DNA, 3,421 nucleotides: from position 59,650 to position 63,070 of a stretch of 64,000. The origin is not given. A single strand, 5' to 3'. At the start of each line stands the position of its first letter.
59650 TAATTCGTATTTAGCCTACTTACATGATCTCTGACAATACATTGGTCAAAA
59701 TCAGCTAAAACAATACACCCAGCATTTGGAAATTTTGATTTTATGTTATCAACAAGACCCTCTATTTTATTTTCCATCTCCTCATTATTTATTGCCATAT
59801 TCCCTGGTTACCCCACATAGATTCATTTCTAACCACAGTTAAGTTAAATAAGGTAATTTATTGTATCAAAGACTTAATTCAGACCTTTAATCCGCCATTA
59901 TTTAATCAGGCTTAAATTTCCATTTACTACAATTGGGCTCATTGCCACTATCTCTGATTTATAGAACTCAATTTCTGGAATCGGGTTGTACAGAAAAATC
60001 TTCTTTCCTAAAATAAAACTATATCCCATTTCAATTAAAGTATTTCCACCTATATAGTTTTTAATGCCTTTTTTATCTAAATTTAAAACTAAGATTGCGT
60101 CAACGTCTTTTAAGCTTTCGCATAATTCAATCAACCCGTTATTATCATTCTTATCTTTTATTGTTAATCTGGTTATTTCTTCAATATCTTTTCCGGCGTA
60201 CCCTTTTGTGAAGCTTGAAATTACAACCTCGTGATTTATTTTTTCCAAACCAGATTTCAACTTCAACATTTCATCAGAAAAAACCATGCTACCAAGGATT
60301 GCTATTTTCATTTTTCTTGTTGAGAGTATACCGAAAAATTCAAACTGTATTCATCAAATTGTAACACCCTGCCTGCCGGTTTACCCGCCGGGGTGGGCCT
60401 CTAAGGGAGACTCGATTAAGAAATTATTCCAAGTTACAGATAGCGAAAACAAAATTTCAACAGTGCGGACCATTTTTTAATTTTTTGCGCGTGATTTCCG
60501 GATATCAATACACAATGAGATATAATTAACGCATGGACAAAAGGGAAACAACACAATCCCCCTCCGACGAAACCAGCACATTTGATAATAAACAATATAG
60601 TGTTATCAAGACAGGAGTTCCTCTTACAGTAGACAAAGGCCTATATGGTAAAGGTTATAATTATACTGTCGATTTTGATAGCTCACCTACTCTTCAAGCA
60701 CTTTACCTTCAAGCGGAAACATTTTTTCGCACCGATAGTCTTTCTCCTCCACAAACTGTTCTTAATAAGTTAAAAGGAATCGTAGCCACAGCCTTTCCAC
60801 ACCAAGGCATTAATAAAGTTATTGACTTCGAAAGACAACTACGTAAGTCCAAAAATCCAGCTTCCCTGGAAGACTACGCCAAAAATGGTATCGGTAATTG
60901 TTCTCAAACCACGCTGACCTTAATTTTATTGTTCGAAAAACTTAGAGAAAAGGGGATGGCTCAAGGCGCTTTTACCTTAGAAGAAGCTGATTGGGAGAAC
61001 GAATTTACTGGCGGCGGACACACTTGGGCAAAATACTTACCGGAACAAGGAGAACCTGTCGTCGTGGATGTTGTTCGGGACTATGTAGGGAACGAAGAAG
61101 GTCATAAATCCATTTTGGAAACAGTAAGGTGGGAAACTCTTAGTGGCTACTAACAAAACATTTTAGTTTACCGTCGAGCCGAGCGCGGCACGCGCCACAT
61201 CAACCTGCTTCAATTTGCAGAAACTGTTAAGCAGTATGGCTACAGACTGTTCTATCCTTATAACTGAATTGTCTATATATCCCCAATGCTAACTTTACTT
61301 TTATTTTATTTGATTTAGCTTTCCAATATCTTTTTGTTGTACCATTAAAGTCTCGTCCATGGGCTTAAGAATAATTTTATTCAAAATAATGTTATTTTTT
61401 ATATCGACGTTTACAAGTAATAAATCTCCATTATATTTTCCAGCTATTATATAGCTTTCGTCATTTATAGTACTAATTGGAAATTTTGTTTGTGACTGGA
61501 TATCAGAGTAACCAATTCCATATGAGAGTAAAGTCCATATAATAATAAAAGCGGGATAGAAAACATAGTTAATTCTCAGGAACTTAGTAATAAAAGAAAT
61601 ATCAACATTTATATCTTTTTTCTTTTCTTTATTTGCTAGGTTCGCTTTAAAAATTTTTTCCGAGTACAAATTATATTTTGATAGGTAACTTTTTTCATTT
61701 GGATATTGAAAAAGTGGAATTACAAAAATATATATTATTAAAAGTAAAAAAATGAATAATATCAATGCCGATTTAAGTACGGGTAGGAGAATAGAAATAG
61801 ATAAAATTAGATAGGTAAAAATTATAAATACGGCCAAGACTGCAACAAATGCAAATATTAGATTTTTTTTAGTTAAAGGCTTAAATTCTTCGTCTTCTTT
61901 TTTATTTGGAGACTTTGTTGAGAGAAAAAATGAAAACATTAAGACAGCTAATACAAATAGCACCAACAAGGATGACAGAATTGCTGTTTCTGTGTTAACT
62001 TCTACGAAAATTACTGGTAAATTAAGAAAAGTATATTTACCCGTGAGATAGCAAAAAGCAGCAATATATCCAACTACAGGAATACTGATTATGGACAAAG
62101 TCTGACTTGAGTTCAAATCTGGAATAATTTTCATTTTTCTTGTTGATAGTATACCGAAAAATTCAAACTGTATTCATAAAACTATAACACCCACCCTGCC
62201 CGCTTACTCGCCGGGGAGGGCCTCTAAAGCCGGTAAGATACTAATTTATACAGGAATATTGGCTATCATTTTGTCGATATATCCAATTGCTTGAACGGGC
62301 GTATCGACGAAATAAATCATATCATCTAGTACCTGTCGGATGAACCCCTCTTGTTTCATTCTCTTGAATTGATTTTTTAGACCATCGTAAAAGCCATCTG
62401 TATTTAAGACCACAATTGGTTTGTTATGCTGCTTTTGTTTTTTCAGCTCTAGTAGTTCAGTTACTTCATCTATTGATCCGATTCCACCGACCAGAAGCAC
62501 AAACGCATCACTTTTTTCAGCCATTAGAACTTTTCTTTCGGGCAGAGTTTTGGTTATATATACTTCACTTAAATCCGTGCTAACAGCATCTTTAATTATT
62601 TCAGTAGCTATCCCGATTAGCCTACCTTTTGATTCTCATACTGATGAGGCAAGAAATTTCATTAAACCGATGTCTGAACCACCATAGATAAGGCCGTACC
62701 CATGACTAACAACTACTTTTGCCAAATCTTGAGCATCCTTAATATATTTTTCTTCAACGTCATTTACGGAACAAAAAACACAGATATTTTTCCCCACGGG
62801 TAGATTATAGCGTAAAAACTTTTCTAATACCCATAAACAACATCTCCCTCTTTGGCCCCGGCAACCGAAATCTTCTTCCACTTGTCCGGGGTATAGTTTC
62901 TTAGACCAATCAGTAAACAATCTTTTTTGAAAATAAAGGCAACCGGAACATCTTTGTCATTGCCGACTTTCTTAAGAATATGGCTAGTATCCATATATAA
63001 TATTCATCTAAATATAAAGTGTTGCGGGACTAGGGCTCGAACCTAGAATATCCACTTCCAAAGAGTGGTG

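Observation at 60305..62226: Roughly 100-nt 5' leader duplicated (about 90% identity) in front of two unrelated minus-strand genes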

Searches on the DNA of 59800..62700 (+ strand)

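Call 25: search_rna_families(source=window, start=59800, end=62700, threshold=evalue, max_evalue=10, show_alignments=3)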
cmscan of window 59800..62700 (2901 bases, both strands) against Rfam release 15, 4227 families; matches with E-value up to 10: 2.
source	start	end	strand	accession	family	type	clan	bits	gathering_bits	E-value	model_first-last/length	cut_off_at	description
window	60222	60325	-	RF02434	SpF39_sRNA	Gene; sRNA;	-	24.7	60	4.3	1-109/109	no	Streptococcus sRNA SpF39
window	62285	62398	-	RF00360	snoZ107_R87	Gene; snRNA; snoRNA; CD-box;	-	17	50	4.3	1-117/117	no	Small nucleolar RNA Z107/R87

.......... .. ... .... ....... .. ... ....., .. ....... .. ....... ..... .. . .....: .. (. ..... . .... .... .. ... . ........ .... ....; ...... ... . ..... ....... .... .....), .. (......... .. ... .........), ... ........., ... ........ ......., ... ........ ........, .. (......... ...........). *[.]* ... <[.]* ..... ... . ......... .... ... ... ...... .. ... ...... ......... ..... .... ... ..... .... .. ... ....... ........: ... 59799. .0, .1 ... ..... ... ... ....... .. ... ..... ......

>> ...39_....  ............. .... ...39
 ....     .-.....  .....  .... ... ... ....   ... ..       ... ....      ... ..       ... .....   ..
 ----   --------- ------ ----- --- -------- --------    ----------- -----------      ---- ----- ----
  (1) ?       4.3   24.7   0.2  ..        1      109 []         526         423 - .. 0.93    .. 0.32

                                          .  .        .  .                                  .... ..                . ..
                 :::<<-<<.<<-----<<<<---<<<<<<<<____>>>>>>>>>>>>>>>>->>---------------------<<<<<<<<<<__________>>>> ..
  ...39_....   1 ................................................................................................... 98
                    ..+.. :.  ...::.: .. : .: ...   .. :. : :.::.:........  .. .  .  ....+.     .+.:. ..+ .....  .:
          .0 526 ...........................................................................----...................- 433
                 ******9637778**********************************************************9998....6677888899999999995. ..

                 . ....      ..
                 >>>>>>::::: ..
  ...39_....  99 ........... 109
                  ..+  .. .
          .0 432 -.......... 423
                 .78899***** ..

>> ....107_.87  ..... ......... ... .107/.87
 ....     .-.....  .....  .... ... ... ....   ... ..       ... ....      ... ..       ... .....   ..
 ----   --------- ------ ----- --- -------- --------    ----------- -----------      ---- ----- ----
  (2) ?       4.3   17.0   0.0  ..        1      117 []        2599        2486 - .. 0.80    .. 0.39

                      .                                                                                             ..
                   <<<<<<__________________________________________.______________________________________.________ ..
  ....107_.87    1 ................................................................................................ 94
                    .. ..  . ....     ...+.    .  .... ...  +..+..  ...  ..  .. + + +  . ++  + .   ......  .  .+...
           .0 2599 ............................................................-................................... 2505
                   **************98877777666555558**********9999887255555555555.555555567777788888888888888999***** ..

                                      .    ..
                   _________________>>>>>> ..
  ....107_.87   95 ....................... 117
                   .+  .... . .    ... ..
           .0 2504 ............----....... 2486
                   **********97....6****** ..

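Call 67: search_rna_families(source=L047, threshold=evalue, max_evalue=10)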
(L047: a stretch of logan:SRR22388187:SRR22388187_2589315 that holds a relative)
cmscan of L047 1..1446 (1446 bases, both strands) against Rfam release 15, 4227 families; matches with E-value up to 10: 5.
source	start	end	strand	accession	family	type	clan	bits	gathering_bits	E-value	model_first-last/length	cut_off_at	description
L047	1387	1446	-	RF00005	tRNA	Gene; tRNA;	CL00001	41.5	29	5.1e-07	12-71/71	5'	tRNA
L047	1388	1429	-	RF01684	mascRNA-menRNA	Gene;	-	18.7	42.5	1.1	1-56/56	no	MALAT1-associated small cytoplasmic RNA/MEN beta RNA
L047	415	439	-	RF01107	SBRMV1_UPD-PKf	Cis-reg;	-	17.5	39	3.8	1-27/27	no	Pseudoknot of upstream pseudoknot domain (UPD) of the 3'UTR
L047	919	981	+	RF02067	STnc310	Gene; sRNA;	-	15.8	40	8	1-61/61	no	Salmonella enterica sRNA STnc310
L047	95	142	-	RF01295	SCARNA7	Gene; snRNA; snoRNA; scaRNA;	-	10.1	65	6.9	1-330/330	no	Small Cajal body-specific RNA 7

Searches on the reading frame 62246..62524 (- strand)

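Call 10: search_protein_families(library=pfam, proteins=[window:62246-62524:-], max_evalue=0.01)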
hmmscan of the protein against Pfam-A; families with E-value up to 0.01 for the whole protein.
window:62246-62524:- (92 aa): 3 families
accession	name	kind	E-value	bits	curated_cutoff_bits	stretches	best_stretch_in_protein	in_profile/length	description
PF03641.19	Lysine_decarbox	-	1.7e-21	77.2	27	1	1-81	49-129/131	Possible lysine decarboxylase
PF17760.6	UvrA_inter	-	0.0023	18.2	23.3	0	49-79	33-63/109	UvrA interaction domain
PF21980.2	MksE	-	0.0099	16.7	27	1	13-78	93-156/163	Condensin complex protein MksE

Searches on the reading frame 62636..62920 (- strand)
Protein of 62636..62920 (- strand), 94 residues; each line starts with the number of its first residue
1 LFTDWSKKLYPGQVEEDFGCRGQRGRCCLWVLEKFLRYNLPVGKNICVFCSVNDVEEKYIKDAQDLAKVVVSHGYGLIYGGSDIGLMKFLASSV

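Call 10: search_protein_families(library=pfam, proteins=[window:62636-62920:-], max_evalue=0.01)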
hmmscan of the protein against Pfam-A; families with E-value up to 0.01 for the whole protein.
window:62636-62920:- (94 aa): 1 family
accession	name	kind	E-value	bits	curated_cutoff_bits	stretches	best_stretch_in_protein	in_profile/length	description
PF18306.6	LDcluster4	-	0.0078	16.3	26.3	1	45-92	3-49/151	SLOG cluster4 family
